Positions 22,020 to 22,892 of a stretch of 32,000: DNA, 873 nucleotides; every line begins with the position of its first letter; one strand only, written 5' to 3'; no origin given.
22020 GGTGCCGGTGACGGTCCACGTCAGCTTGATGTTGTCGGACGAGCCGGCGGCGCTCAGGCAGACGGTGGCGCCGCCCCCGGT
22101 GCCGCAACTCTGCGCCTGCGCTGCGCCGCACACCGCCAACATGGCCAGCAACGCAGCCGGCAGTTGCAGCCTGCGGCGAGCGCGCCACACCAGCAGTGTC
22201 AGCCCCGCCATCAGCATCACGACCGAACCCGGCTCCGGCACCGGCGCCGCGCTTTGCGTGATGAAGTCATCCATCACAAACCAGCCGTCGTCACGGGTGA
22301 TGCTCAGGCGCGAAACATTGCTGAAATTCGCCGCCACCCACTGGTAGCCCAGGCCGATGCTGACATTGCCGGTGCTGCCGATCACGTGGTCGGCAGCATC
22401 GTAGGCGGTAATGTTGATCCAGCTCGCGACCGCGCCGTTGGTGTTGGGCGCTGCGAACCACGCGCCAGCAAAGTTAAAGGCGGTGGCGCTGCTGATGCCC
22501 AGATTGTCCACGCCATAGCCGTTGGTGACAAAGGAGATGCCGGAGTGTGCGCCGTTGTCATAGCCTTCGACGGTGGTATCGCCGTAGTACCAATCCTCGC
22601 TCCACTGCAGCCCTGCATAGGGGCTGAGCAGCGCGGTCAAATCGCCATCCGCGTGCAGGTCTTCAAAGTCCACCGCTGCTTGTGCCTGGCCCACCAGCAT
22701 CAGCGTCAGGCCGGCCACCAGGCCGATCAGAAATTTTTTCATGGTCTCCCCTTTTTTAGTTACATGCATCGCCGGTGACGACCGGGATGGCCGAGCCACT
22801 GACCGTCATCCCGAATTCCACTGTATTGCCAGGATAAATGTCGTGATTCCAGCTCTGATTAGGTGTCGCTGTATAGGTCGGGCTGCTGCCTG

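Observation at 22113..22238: A complete PEP-CTERM sorting signal in the middle of a protein, immediately re-used as the n-region of a second signal peptide for a GH5 cellulase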

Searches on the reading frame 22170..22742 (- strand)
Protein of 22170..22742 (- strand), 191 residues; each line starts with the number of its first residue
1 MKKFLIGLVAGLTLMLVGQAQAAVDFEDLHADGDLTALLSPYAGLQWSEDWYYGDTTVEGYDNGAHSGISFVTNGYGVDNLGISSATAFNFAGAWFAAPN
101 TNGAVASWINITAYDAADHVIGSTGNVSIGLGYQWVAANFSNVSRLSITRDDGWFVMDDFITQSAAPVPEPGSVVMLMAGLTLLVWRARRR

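Call 3: search_protein_families(library=ncbifam, proteins=[window:22170-22742:-], max_evalue=1)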
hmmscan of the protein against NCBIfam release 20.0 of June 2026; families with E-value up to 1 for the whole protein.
window:22170-22742:- (191 aa): 12 families
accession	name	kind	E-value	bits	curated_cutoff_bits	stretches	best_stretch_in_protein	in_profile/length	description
NF038129.1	PEP_NF038129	equivalog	5.1e-07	29.7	65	1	90-191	105-194/194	NF038129 family PEP-CTERM protein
NF038119.1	PEP_CTERM_MHFG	equivalog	9.5e-06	26.1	100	1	159-191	227-259/260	MHFG family PEP-CTERM protein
NF038120.1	PEP_CTERM_QFxxD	subfamily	1.6e-05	24.9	80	1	149-191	177-215/215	NF038120 family PEP-CTERM protein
NF038126.1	PEP_CTERM_FxDxF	subfamily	5.3e-05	23.5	50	1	164-191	138-165/165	FxDxF family PEP-CTERM protein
NF033554.9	floc_PepA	equivalog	5.8e-05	23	80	1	54-191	126-260/261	flocculation-associated PEP-CTERM protein PepA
NF038124.1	PEP_CTERM_TLD_A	exception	6e-05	22.7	100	1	125-191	169-234/235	PEP_CTERM-anchored TLD domain-containing protein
TIGR02595.1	PEP_CTERM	domain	0.00035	21.2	16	1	168-191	1-24/24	PEP-CTERM sorting domain-containing protein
NF038125.1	PEP_CTERM_THxN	subfamily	0.0022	17.6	85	1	161-191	217-246/246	THxN family PEP-CTERM protein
NF038118.1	PEP_CTERM_CCXG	equivalog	0.0026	17.5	90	1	164-191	172-199/199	CCXG family PEP-CTERM protein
NF041538.1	PEP_EDSA_1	subfamily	0.0032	17.2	100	1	165-191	282-307/307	EDSAP-1 family PEP-CTERM protein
NF041927.1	Xrt_dep_XDP1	equivalog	0.041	13.9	125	1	162-190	213-242/242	exosortase-dependent surface protein XDP1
NF033947.0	PEP-cistern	hypoth_equivalog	0.057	13.2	60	1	162-190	167-195/195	cistern family PEP-CTERM protein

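Call 4: search_protein_families(library=pfam, proteins=[window:22170-22742:-], max_evalue=1)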
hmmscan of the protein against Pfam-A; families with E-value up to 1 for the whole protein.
window:22170-22742:- (191 aa): 3 families
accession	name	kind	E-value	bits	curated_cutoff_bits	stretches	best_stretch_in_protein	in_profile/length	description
PF07589.16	PEP-CTERM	-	3.6e-05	24.1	20.7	1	167-191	1-24/24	PEP-CTERM motif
PF04608.18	PgpA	-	0.03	14.7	28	1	92-182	8-97/141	Phosphatidylglycerophosphatase A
PF24086.1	DUF7371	-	0.22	11.7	27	1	23-63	6-53/199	Domain of unknown function (DUF7371)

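Call 15: find_related_loci(query=A2, collection=genome_contigs, flank=4000)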
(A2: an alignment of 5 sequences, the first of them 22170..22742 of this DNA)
Query A2 (191 aa) in genome_contigs; peptide patterns used: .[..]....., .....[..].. (x = any residue, [..] = any of these).
76 stretches matched a pattern; 29 encode a relative of the query (tblastn E <= 1e-3); 29 distinct loci.
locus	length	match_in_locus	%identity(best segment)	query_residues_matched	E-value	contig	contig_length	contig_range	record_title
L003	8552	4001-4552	80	1-185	4e-98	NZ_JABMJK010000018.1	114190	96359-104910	Duganella sp. SG902 Ga0365368_18, whole genome shotgun sequence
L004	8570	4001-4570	79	1-191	5e-98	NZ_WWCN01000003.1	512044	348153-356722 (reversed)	Duganella flavida strain FT135W NODE_3_length_512044_cov_25.439995_3, whole genome shotgun sequence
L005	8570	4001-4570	80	1-191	5e-98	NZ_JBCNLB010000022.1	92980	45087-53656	MAG: Duganella sp. isolate SMAGNO38 Contig22, whole genome shotgun sequence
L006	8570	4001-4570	79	1-191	2e-96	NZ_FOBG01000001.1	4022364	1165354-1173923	Duganella sp. CF402, whole genome shotgun sequence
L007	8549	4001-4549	79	1-184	2e-97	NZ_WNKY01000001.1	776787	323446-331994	Duganella radicis strain KCTC 22382 NODE_1_length_776787_cov_37.155916_1, whole genome shotgun sequence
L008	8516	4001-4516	72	1-171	2e-79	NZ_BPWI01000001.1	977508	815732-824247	Duganella hordei strain R1 sequence01, whole genome shotgun sequence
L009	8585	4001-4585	68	1-190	5e-77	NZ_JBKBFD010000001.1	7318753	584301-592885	Duganella sp. CT11-25 contig_1_np1212, whole genome shotgun sequence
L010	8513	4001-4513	70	1-172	4e-69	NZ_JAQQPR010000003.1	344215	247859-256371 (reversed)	Duganella sp. S19_KUP01_CR8 28_S19_KUP01_CR8_S98_3, whole genome shotgun sequence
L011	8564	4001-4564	59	1-185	3e-66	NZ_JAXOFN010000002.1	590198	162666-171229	Massilia luteola strain NEAU-G-C5 Scaffold2_1, whole genome shotgun sequence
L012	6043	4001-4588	58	1-191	1e-64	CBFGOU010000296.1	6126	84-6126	MAG TPA_asm: uncultured Oxalobacteraceae bacterium isolate ERR5385027_metabat2_13 genome assembly, contig: ERZ27258673.1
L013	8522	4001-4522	63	1-172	2e-63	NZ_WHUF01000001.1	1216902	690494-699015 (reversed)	Rugamonas rivuli strain FT103W NODE_1_length_1216902_cov_22.573834_1, whole genome shotgun sequence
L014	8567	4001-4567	56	1-185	3e-63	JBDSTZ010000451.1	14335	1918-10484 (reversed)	MAG: Massilia sp. isolate cluster1_bin.57 k127_12041798, whole genome shotgun sequence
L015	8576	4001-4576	58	1-185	2e-63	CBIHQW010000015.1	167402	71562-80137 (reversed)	MAG TPA_asm: Massilia kyonggiensis isolate SRR18156211_binner123_Refined_52 genome assembly, contig: ERZ27336871.103, wh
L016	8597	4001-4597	54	1-191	2e-62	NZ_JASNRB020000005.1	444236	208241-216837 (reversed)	Massilia sp. YIM B02787 NODE_5_length_444236_cov_125.153549, whole genome shotgun sequence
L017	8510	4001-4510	60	22-191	1e-61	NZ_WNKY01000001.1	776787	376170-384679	Duganella radicis strain KCTC 22382 NODE_1_length_776787_cov_37.155916_1, whole genome shotgun sequence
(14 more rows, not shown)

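Call 23: search_solved_structures(query=A2, max_evalue=1)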
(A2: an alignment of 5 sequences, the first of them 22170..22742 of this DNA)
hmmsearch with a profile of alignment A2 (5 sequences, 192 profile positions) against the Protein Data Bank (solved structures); distinct sequences matched with E-value up to 1: 0.

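Call 29: find_homologous_proteins(query=window:22170-22742:-, max_evalue=0.00001)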
Query window:22170-22742:- (191 aa): 263 proteins with E <= 0.00001 among 660 candidates; the best 120 are listed.
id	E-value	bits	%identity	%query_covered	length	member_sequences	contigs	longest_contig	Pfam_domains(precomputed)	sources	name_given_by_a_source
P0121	4.7e-91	322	77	99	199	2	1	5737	-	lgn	-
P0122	4.6e-90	319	80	96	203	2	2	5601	-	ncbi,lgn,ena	-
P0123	9.1e-90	318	73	100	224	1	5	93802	-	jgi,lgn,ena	-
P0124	1.5e-86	307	73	100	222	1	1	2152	-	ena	-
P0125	1.8e-86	307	76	100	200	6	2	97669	PF07589.17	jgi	jgi:endoglucanase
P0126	4.8e-85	302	73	100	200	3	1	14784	PF07589.17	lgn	-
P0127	1.0e-84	301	77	95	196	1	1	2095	-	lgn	-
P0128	3.8e-83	296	74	100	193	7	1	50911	PF07589.17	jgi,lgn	jgi:endoglucanase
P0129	2.8e-82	293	75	91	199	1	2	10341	PF07589.17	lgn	-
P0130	3.2e-81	290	69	99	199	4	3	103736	-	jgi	jgi:endoglucanase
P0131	3.5e-80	286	70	99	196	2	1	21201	PF07589.17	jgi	jgi:endoglucanase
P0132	2.3e-79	284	70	91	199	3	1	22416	-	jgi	jgi:endoglucanase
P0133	3.1e-78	280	70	91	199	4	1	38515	-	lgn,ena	-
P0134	1.7e-77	278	69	99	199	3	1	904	-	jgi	-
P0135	3.1e-77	277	68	99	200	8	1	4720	-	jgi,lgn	jgi:endoglucanase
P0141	1.7e-66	242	60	95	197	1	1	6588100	PF07589.17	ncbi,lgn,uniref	ncbi:PEP-CTERM sorting domain-containing protein [Pseudoduganella sp. LjRoot289]|uniref:PEP-CTERM so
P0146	1.8e-65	238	61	100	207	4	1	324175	PF07589.17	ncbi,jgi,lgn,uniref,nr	ncbi:PEP-CTERM sorting domain-containing protein [Massilia sp. Root351]|jgi:hypothetical protein|uni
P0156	1.5e-64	235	60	100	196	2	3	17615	PF07589.17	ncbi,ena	-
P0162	4.5e-64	234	60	100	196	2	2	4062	PF07589.17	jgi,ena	jgi:hypothetical protein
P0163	5.1e-64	234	60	99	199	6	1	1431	PF07589.17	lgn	-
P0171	3.9e-63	231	56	100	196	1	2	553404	PF07589.17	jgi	jgi:hypothetical protein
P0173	1.2e-62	229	61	99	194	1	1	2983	PF07589.17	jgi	jgi:hypothetical protein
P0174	1.3e-62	229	59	100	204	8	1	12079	PF07589.17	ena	-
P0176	1.6e-62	229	58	99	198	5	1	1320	PF07589.17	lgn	-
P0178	2.8e-62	228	60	100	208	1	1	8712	PF07589.17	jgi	jgi:hypothetical protein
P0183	5.7e-62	227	58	100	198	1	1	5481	PF07589.17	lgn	-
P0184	6.1e-62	227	58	100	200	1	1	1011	PF07589.17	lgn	-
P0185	6.2e-62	227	61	87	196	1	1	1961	PF07589.17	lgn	-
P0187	1.5e-61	226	58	99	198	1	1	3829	PF07589.17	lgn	-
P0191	2.1e-61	225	59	100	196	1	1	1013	PF07589.17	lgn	-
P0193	2.8e-61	225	60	93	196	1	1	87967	PF07589.17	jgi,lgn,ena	-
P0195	4.7e-61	224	59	99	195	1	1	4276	PF07589.17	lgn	-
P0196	5.5e-61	224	60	100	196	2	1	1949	PF07589.17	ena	-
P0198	5.9e-61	224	56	99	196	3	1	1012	PF07589.17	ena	-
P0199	7.4e-61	223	56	100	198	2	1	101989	PF07589.17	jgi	jgi:hypothetical protein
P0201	8.5e-61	223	59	91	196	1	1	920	PF07589.17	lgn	-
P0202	9.3e-61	223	59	100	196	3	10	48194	PF07589.17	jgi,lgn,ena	jgi:hypothetical protein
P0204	1.6e-60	222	58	91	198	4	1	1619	PF07589.17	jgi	jgi:hypothetical protein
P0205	1.8e-60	222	56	100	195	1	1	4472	PF07589.17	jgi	jgi:hypothetical protein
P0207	1.9e-60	222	55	100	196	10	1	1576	PF07589.17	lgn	-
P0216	1.3e-59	219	57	90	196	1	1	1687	PF07589.17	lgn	-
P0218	1.4e-59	219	59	99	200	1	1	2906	PF07589.17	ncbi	ncbi:MAG: PEP-CTERM sorting domain-containing protein [Pseudomonadota bacterium]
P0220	1.9e-59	219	61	88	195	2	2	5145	PF07589.17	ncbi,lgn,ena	-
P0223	2.2e-59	219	60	92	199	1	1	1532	PF07589.17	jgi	jgi:hypothetical protein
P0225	3.7e-59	218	59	91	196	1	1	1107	PF07589.17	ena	-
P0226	4.3e-59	218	60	90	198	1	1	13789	PF07589.17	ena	-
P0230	1.1e-58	216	58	100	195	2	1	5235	PF07589.17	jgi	jgi:hypothetical protein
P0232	1.8e-58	216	59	90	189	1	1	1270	PF07589.17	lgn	-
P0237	3.3e-58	215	57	95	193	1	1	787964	PF07589.17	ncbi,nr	ncbi:PEP-CTERM sorting domain-containing protein [Rugamonas sp. A1-17]|nr:PEP-CTERM sorting domain-c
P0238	4.1e-58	214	62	81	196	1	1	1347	PF07589.17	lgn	-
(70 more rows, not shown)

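Call 37: predict_structure(alignment_id=A3)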
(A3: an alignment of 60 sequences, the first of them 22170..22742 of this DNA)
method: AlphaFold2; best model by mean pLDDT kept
length: 191 residues; sequences in the alignment: 60
mean_pLDDT: 78.3   pTM: 0.68
mean pLDDT of the five models: 78.3, 75.9, 72.2, 68.3, 62.9
residues with pLDDT >= 90: 62; 70-90: 81; 50-70: 27; < 50: 21
segments of 3 or more residues with pLDDT < 50: 11-21, 165-172
pLDDT, mean of each block of 10 residues (from residue 1): 51 43 65 75 82 84 79 87 90 90 87 96 96 91 94 90 55 60 76 52
secondary structure, 60 per line:
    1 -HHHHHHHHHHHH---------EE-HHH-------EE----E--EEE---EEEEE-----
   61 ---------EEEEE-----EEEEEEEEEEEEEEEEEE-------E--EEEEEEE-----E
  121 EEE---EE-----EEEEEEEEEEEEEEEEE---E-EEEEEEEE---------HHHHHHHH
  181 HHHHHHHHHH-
elements in order: H2-13 E45-47 E51-55 E70-74 E80-97 E108-114 E120-123 E134-150 E156-163 H173-190

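Call 41: fold_search(model_id=the predicted structure, library=pdb)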
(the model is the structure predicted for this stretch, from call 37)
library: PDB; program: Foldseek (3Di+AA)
matches with E <= 10: 1336; with E <= 0.001: 13
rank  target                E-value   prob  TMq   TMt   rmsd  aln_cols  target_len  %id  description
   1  9i2l_B                1.2e-04  1.00  0.42  0.32   5.4       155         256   14  BtuJ2 - DUF4465 domain containing protein (released 2025-03-05)
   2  7xyc_A                1.8e-04  1.00  0.36  0.15   5.7       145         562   10  CryoEM structure of Klebsiella phage Kp7 type II tail fiber gp52 in vitro (released 2023-06-07)
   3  2y6j                  1.9e-04  1.00  0.45  0.50   6.1       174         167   10  X-2 engineered mutated CBM4-2 Carbohydrate Binding Module from a Thermostable Rhodothermus marinus Xylanase (released 2012-03-07)
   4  8iqe_C                2.2e-04  1.00  0.39  0.16   5.1       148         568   11  Crystal structure of tetrameric K2-2 TSP (released 2024-02-21)
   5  8iqe_B                3.1e-04  1.00  0.40  0.17   5.1       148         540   11  Crystal structure of tetrameric K2-2 TSP (released 2024-02-21)
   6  8iq9_B                3.6e-04  1.00  0.36  0.15   8.2       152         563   12  Crystal structure of trimeric K2-2 TSP in complex with tetrasaccharide and octasaccharide (released 2024-02-21)
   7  8iqe_A                4.3e-04  1.00  0.38  0.16   5.3       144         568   12  Crystal structure of tetrameric K2-2 TSP (released 2024-02-21)
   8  1k42_MODEL_1_A        4.5e-04  1.00  0.39  0.44   9.4       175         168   12  The Solution Structure of the CBM4-2 Carbohydrate Binding Module from a Thermostable Rhodothermus marinus Xyla (released 2002-05-29)
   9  4bj0_A                4.8e-04  1.00  0.43  0.48   6.6       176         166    6  Xyloglucan binding module (CBM4-2 X2-L110F) in complex with branched xyloses (released 2014-04-23)
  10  3km5_A                5.3e-04  1.00  0.49  0.52   4.7       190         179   12  Crystal Structure Analysis of the K2 Cleaved Adhesin Domain of Lys-gingipain (Kgp) (released 2010-03-31)
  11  8iqe_D                6.3e-04  1.00  0.38  0.16   5.4       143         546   10  Crystal structure of tetrameric K2-2 TSP (released 2024-02-21)
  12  2y6k_A                6.6e-04  1.00  0.42  0.47   6.3       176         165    9  Xylotetraose bound to X-2 engineered mutated CBM4-2 Carbohydrate Binding Module from a Thermostable Rhodothermus marin (released 2012-03-07)
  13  8iq5_D                8.7e-04  1.00  0.38  0.16   5.6       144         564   12  Crystal structure of trimeric K2-2 TSP (released 2024-02-21)
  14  2w5f_A                1.0e-03  1.00  0.40  0.18   8.1       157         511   15  High resolution crystallographic structure of the Clostridium thermocellum N-terminal endo-1,4-beta-D-xylanase 10B (Xy (released 2010-01-19)
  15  3jxs_A                1.2e-03  1.00  0.40  0.45   9.4       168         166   12  Crystal structure of XG34, an evolved xyloglucan binding CBM (released 2009-10-27)
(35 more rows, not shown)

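Call 51: search_protein_representatives(protein=window:22170-22742:-)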
Query: 191 residues. Proteins with E-value up to 0.001 (for the whole library): 517; up to 1e-10: 49; up to 1e-30: 11. The best 150 are listed.
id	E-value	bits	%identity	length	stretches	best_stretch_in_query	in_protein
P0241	6.8e-54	199.1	82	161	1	1-112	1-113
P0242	4.7e-47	176.7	75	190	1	82-190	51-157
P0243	3.0e-46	174.1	52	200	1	1-190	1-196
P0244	1.1e-45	172.2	52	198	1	1-189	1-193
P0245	1.8e-44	168.3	51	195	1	1-185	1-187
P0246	1.3e-43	165.5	50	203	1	2-184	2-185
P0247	5.2e-42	160.3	57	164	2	93-191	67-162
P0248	6.4e-42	160.0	52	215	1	1-191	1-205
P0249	6.2e-40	153.5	61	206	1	65-191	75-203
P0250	1.6e-37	145.6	60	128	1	1-125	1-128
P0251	4.6e-34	134.3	40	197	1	4-186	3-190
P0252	1.0e-29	120.1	39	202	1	4-186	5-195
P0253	3.4e-24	102.2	43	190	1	1-183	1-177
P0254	4.8e-22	95.2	56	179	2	102-167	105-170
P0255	3.0e-21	92.5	56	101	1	1-97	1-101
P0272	3.6e-13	66.2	45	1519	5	133-190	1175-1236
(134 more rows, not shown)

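Call 54: list_cluster_members(proteins=[P0272])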
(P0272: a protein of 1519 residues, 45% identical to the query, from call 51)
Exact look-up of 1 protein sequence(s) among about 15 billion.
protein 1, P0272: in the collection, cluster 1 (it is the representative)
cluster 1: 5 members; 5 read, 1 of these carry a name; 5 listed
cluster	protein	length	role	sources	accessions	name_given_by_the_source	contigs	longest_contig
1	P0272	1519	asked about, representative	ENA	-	-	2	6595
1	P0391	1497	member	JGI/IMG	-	hypothetical protein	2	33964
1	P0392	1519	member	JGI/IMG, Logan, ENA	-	-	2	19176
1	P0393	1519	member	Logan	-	-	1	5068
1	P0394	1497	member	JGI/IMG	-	-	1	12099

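Call 55: find_homologous_proteins(query=P0272, max_evalue=0.00001)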
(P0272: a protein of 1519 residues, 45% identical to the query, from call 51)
Query P0272 (1519 aa): 4 proteins with E <= 0.00001 among 8000 candidates.
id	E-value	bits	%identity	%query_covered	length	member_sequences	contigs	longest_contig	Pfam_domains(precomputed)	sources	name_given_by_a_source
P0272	0.0e+0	3350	100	100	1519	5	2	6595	PF07589.17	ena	-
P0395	0.0e+0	1681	68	72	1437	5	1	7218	PF07589.17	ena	-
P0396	0.0e+0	1518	66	78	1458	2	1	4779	PF07589.17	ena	-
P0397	1.7e-297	1009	58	51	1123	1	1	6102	-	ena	-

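Call 57: find_encoding_contigs(protein=P0272, flank=6000, max_places=3)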
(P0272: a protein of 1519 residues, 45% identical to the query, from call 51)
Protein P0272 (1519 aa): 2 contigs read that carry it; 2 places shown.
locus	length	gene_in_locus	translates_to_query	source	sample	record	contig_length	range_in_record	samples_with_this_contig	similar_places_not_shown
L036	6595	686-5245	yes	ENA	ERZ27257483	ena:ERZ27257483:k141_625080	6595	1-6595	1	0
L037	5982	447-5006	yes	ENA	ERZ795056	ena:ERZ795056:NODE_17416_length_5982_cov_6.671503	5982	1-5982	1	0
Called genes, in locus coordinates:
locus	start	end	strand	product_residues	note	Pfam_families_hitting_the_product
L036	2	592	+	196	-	?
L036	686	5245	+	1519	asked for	PF07589:PEP_exosort_dom (faint)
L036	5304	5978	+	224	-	PF07947:YhhN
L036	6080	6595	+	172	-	?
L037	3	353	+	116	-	?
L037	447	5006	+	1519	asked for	PF07589:PEP_exosort_dom (faint)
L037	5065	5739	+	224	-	PF07947:YhhN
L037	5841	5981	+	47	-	?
